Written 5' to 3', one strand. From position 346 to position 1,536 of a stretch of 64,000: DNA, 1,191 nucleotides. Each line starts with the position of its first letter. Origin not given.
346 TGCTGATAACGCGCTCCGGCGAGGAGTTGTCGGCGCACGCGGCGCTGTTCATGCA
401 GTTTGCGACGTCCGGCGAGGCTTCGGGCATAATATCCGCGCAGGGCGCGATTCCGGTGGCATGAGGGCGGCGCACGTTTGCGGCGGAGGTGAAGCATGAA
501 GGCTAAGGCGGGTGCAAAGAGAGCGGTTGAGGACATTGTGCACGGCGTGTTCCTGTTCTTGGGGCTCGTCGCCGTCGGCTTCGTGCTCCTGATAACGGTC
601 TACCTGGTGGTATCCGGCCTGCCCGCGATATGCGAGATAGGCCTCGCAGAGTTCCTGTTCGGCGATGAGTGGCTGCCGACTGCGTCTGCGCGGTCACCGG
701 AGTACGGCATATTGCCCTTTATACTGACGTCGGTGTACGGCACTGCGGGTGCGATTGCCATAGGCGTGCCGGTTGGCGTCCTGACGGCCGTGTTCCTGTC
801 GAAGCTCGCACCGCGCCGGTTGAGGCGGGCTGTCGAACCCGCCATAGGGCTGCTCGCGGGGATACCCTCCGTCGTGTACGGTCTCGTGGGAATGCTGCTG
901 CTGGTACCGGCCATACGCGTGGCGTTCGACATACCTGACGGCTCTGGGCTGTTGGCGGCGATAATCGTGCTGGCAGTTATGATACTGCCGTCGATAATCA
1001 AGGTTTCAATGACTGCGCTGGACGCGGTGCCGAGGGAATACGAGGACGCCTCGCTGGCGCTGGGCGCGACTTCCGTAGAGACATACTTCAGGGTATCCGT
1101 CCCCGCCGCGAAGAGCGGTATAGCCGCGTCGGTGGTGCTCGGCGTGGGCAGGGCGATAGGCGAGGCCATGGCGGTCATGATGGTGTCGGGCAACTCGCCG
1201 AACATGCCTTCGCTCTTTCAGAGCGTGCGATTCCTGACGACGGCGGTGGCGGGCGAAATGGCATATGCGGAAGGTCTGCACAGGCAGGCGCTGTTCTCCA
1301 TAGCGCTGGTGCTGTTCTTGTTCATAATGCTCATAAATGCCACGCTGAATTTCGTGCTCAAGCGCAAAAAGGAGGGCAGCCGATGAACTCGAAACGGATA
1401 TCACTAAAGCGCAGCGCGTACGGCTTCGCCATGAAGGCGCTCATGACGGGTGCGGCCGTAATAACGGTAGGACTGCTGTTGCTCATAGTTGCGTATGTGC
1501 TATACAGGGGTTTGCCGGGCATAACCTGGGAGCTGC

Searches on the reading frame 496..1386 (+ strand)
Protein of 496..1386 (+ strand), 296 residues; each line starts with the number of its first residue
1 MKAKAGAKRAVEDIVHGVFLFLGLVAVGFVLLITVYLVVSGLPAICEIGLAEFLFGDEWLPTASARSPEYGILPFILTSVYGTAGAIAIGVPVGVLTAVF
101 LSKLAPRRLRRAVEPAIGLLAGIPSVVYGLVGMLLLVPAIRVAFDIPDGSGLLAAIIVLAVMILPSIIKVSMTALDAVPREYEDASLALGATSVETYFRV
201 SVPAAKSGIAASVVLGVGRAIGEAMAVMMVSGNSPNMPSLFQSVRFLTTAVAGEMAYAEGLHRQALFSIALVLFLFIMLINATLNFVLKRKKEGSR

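Call 27: find_encoding_contigs(protein=window:496-1386:+, flank=10000, max_places=2)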
Protein window:496-1386:+ (296 aa): 1 contig read that carries it; 1 place shown.
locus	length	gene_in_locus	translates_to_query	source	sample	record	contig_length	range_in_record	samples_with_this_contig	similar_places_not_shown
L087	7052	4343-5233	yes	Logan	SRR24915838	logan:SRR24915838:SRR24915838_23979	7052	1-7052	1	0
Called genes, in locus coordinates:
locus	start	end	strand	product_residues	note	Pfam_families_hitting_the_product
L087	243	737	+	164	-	PF00413:Peptidase_M10 (weak)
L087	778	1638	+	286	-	PF00005:ABC_tran, PF13304:AAA_21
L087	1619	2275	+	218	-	PF13346:ABC2_membrane_5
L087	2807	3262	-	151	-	PF12802:MarR_2, PF13463:HTH_27, PF01047:MarR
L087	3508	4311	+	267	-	PF12849:PBP_like_2, PF13531:SBP_bac_11 (weak), PF12727:PBP_like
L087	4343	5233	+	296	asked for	PF00528:BPD_transp_1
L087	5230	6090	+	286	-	PF00528:BPD_transp_1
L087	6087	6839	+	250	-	PF02463:SMC_N (faint), PF00005:ABC_tran, PF13304:AAA_21 (faint)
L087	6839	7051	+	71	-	?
